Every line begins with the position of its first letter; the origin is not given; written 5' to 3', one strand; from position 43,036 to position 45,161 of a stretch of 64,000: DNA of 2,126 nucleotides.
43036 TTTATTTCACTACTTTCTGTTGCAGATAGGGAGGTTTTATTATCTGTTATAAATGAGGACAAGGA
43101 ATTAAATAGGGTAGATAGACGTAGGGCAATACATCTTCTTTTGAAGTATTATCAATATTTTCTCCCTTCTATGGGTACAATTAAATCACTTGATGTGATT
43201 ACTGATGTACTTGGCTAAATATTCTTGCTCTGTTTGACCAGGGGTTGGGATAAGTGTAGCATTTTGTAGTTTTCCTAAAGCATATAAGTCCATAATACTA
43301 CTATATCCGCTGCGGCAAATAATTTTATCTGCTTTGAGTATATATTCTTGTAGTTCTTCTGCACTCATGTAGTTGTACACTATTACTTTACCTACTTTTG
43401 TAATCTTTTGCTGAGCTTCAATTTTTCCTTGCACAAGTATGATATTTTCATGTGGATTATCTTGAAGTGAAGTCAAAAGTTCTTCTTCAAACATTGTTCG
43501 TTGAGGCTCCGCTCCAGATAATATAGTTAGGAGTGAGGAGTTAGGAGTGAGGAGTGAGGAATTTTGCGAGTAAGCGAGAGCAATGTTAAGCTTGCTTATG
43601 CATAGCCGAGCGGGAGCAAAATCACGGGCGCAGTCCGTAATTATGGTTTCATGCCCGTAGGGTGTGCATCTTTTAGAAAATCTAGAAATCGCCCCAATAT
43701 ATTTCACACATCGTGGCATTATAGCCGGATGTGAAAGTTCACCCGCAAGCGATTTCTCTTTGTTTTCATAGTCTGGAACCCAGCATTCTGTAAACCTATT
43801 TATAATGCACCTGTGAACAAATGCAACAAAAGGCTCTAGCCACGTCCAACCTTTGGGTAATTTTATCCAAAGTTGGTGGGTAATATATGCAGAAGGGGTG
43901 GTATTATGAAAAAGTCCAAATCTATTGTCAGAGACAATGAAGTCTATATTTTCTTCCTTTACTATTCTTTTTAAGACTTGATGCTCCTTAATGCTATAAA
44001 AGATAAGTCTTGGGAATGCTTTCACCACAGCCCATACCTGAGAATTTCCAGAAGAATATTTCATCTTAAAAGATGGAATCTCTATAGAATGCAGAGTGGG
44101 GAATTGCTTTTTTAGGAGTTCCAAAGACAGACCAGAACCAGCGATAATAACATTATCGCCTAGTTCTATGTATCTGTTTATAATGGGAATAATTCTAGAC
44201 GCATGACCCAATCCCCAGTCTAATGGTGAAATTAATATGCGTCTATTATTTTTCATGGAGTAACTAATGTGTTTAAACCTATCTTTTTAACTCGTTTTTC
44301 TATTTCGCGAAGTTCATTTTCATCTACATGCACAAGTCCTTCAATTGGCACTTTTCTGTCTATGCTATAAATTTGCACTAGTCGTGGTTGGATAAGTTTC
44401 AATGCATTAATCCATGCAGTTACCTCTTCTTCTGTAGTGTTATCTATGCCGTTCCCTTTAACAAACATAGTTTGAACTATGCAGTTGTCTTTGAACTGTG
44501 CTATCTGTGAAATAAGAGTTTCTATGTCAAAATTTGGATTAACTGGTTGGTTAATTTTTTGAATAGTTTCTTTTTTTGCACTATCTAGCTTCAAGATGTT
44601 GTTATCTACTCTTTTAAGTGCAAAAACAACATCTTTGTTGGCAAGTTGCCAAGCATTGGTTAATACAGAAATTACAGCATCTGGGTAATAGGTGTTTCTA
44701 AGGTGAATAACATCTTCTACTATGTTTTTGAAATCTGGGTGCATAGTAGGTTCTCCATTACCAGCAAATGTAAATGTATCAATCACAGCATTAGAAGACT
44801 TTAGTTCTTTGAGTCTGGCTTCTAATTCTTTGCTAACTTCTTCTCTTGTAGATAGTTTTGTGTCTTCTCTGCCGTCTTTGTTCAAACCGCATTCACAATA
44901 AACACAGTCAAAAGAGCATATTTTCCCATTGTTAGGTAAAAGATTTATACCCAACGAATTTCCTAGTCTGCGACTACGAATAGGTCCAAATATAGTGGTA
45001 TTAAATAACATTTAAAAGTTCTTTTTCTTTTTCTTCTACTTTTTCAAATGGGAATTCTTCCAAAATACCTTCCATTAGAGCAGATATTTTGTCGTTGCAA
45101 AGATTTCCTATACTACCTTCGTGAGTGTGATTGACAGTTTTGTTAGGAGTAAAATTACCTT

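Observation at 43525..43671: Repeat element inserted in frame (49 codons) in a glycosyltransferase gene, with potential stops edited out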

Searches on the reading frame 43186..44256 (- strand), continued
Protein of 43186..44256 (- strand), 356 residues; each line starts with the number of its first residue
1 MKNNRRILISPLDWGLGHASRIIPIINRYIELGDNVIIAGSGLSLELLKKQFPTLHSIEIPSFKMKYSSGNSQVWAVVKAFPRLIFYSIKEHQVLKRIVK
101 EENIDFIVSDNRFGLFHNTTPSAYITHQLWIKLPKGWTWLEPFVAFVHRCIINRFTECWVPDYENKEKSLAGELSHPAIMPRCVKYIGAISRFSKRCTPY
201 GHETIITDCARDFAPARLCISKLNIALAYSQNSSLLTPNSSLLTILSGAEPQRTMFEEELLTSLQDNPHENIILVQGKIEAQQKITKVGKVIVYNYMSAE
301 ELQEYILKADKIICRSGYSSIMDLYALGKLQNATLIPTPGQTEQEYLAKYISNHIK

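Call 62: search_protein_families(library=ncbifam, proteins=[window:43186-44256:-])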
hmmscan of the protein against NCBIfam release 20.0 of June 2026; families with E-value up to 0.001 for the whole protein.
window:43186-44256:- (356 aa): 2 families
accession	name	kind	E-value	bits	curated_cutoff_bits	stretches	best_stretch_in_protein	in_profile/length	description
TIGR00661.1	MJ1255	subfamily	8.7e-09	35.1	195.9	0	259-352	205-289/321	MJ1255/VC2487 family glycosyltransferase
TIGR01133.1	murG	equivalog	4.1e-06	26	250.25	1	259-353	204-299/353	undecaprenyldiphospho-muramoylpentapeptide beta-N-acetylglucosaminyltransferase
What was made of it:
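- On GT-B glycosyltransferase (GT28 C-terminal domain / MJ1255-like): 35.1 bits against a cutoff of 195.9 (call 62).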

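Call 69: predict_structure(alignment_id=A4)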
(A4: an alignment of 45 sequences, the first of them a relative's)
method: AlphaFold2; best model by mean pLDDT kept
length: 356 residues; sequences in the alignment: 45
mean_pLDDT: 82.6   pTM: 0.81
mean pLDDT of the five models: 82.6, 82.1, 81.3, 80.9, 80.1
residues with pLDDT >= 90: 204; 70-90: 84; 50-70: 27; < 50: 41
segments of 3 or more residues with pLDDT < 50: 196-233
pLDDT, mean of each block of 10 residues (from residue 1): 85 86 93 95 91 95 63 68 85 93 97 91 96 90 95 97 95 97 95 56 35 34 32 51 79 78 91 87 88 90 91 92 94 88 92 92
secondary structure, 60 per line:
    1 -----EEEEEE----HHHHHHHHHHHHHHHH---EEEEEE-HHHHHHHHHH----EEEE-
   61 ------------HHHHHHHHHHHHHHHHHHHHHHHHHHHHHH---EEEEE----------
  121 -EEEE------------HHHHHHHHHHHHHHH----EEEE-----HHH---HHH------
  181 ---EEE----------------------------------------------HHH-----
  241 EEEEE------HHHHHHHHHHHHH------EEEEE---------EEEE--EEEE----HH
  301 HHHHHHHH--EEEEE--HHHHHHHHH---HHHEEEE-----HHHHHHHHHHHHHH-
elements in order: E6-11 H16-31 E35-40 H42-51 E56-59 H73-102 E106-110 E122-125 H138-152 E157-160 E184-186 E241-245 H252-264 E271-275 E285-288 E291-294 H299-308 E311-315 H318-326 E333-336 H342-355
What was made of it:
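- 43527..43561 (-): Five heptamers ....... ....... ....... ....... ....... (encode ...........). The encoded residues LLT, with the following IL, form the first C-domain strand, E241-245 (call 69).
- On In-frame intragenic palindromic repeats (RPE-like class): The insert, residues 196-233, is the only long low-confidence coil, and it lies between the two domains (call 69).
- Heptamer-encoded residues form part of the first C-domain strand (call 69). The loop is predicted to be disordered, with pLDDT 32-35 (call 69).
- Tried and rejected: A second run with 45-57% identical homologues added worked (call 69).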

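Call 74: fold_search(model_id=the predicted structure, library=pdb)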
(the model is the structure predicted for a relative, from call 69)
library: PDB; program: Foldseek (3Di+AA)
matches with E <= 10: 1648; with E <= 0.001: 296
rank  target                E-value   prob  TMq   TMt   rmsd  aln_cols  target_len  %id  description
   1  7lvy                  1.9e-10  1.00  0.62  0.53   6.6       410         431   12  Crystal Structure of Tetur04g02350 (released 2022-03-02)
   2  7mco_A                3.4e-10  1.00  0.60  0.52   6.8       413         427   12  Crystal Structure of Tetur04g02350 (released 2022-04-27)
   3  6j31_A                1.0e-09  1.00  0.55  0.52   9.1       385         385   12  Crystal Structure Analysis of the Glycotransferase of kitacinnamycin (released 2020-01-15)
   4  4an4_A                1.8e-09  1.00  0.52  0.51  10.9       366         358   14  Crystal structure of the glycosyltransferase SnogD from Streptomyces nogalater (released 2012-09-05)
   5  6j32_C                2.1e-09  1.00  0.56  0.53   6.3       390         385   12  Crystal Structure Analysis of the Glycotransferase of kitacinnamycin (released 2020-01-15)
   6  4amg_B                2.2e-09  1.00  0.47  0.45  12.4       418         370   13  Crystal structure of the glycosyltransferase SnogD from Streptomyces nogalater (released 2012-09-05)
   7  6j31_B                2.3e-09  1.00  0.55  0.51   9.4       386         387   13  Crystal Structure Analysis of the Glycotransferase of kitacinnamycin (released 2020-01-15)
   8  8h5d_B                2.5e-09  1.00  0.59  0.55   7.1       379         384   14  Crystal structure of YojK mutant in complex with UDP (released 2023-10-18)
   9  7vlb_A                2.6e-09  1.00  0.59  0.55   6.8       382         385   14  Crystal structure of UGT109A1 from Bacillus (released 2022-10-05)
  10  6j31_C                2.6e-09  1.00  0.55  0.51   9.1       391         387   12  Crystal Structure Analysis of the Glycotransferase of kitacinnamycin (released 2020-01-15)
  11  8sft_D                3.2e-09  1.00  0.60  0.53   6.5       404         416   14  Crystal structure of TuUGT202A2 (Tetur22g00270) in complex with kaempferol (released 2024-04-17)
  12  7w1h                  4.0e-09  1.00  0.58  0.48   9.1       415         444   12  glycosyltransferase (released 2022-03-02)
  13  7vm0_A                4.3e-09  1.00  0.59  0.55   7.5       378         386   14  Crystal structure of YojK from B.subtilis in complex with UDP (released 2022-10-12)
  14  6lf6                  5.1e-09  1.00  0.55  0.45   7.1       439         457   12  Crystal structure of ZmCGTa in complex with UDP (released 2020-11-18)
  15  8h5d_A                5.4e-09  1.00  0.56  0.51   6.6       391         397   14  Crystal structure of YojK mutant in complex with UDP (released 2023-10-18)
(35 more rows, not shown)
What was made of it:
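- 43186..44256 (-): GT-B glycosyltransferase gene (356 aa), with conserved neighbours radical SAM - GT - RecO. AlphaFold and Foldseek give a GT-B fold (calls 69, 74).
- On GT-B glycosyltransferase (GT28 C-terminal domain / MJ1255-like): Foldseek probability is 1.00 to GT1-family GT-B structures, with TM-scores of 0.55-0.62 (call 74).
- Structure: calls 69 and 74.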

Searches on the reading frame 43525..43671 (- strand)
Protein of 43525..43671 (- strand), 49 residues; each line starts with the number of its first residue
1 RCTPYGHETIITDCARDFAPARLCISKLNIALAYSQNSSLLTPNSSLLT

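Call 77: search_protein_representatives(protein=window:43525-43671:-)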
Query: 49 residues. Proteins with E-value up to 0.001 (for the whole library): 5; up to 1e-10: 0; up to 1e-30: 0. The best 5 are listed.
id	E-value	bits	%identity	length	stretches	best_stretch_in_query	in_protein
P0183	2.7e-08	48.9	35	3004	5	16-42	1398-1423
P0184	3.1e-05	39.5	38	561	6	11-34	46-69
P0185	6.4e-05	38.5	75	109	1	10-41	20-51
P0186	3.1e-04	36.3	60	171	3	14-36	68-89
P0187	7.5e-04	35.2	49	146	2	10-44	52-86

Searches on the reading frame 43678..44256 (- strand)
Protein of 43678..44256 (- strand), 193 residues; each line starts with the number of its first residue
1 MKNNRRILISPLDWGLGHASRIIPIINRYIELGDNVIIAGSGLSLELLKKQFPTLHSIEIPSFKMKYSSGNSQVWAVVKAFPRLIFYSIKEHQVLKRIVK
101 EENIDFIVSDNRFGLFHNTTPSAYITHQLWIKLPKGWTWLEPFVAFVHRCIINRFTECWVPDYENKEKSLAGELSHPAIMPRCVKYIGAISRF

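Call 54: find_homologous_proteins(query=window:43678-44256:-, max_evalue=1e-40)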
Query seq(193 aa) (193 aa): 440 proteins with E <= 1e-40 among 655 candidates; the best 120 are listed.
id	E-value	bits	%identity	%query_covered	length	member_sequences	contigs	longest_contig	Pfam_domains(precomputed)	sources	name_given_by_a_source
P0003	1.4e-124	431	97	100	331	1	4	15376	PF04101.23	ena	-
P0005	2.4e-124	431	98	100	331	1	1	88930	PF04101.23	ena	-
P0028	2.0e-121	421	95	100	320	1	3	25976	PF04101.23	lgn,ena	-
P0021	2.0e-121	421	95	100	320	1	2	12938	PF04101.23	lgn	-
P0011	1.3e-120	418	96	100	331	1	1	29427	PF04101.23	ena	-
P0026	1.1e-119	415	95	100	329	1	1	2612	PF04101.23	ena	-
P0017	1.3e-118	412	92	100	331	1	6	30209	PF04101.23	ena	-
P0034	6.9e-118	410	93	100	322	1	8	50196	PF04101.23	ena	-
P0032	1.2e-116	405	92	100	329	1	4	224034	PF04101.23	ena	-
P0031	1.2e-116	405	92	100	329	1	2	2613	PF04101.23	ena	-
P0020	1.6e-116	405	94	100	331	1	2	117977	PF04101.23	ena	-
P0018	1.6e-116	405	94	100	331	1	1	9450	PF04101.23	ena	-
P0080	5.9e-108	377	86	100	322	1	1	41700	PF04101.23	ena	-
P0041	5.4e-107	374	85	100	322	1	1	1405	PF04101.23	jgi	jgi:predicted glycosyltransferase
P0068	7.0e-107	374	83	100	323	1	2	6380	PF04101.23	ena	-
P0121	2.9e-104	365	82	100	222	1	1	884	-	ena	-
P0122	9.2e-104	363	82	100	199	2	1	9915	-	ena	-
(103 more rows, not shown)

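Call 55: find_encoding_contigs(protein=P0122, flank=2500, max_places=2)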
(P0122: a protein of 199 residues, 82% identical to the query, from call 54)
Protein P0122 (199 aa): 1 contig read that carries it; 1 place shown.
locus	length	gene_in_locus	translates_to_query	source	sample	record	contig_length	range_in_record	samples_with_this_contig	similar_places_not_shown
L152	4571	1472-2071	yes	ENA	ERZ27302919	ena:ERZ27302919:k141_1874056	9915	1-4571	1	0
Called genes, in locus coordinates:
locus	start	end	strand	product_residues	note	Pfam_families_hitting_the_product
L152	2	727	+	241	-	?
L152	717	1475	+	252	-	PF04055:Radical_SAM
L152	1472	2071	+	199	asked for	-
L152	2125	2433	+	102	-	PF04101:Glyco_tran_28_C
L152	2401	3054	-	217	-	PF11967:RecO_N, PF02565:RecO_C (weak)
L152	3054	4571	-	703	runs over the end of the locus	PF13365:Trypsin_2, PF18962:Por_Secre_tail (weak)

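Call 58: find_encoding_contigs(protein=P0121, flank=1000, max_places=1)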
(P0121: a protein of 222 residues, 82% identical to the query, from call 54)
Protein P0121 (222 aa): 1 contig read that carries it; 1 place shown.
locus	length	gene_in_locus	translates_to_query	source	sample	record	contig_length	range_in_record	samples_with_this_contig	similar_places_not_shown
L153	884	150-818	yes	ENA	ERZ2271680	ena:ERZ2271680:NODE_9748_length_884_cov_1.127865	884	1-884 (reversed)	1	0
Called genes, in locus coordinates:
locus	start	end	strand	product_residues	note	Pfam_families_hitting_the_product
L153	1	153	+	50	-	?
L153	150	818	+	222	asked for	-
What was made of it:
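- A frameshifted allele exists on a low-coverage contig (P0121/L153, coverage 1.1; call 58).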

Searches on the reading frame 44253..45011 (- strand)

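Call 10: search_protein_families(library=pfam, proteins=[window:44253-45011:-])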
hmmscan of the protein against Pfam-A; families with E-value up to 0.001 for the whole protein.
window:44253-45011:- (252 aa): 1 family
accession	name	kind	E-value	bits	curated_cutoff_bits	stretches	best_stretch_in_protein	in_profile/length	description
PF04055.27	Radical_SAM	-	6.2e-08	33.4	29.5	1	30-191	5-153/166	Radical SAM superfamily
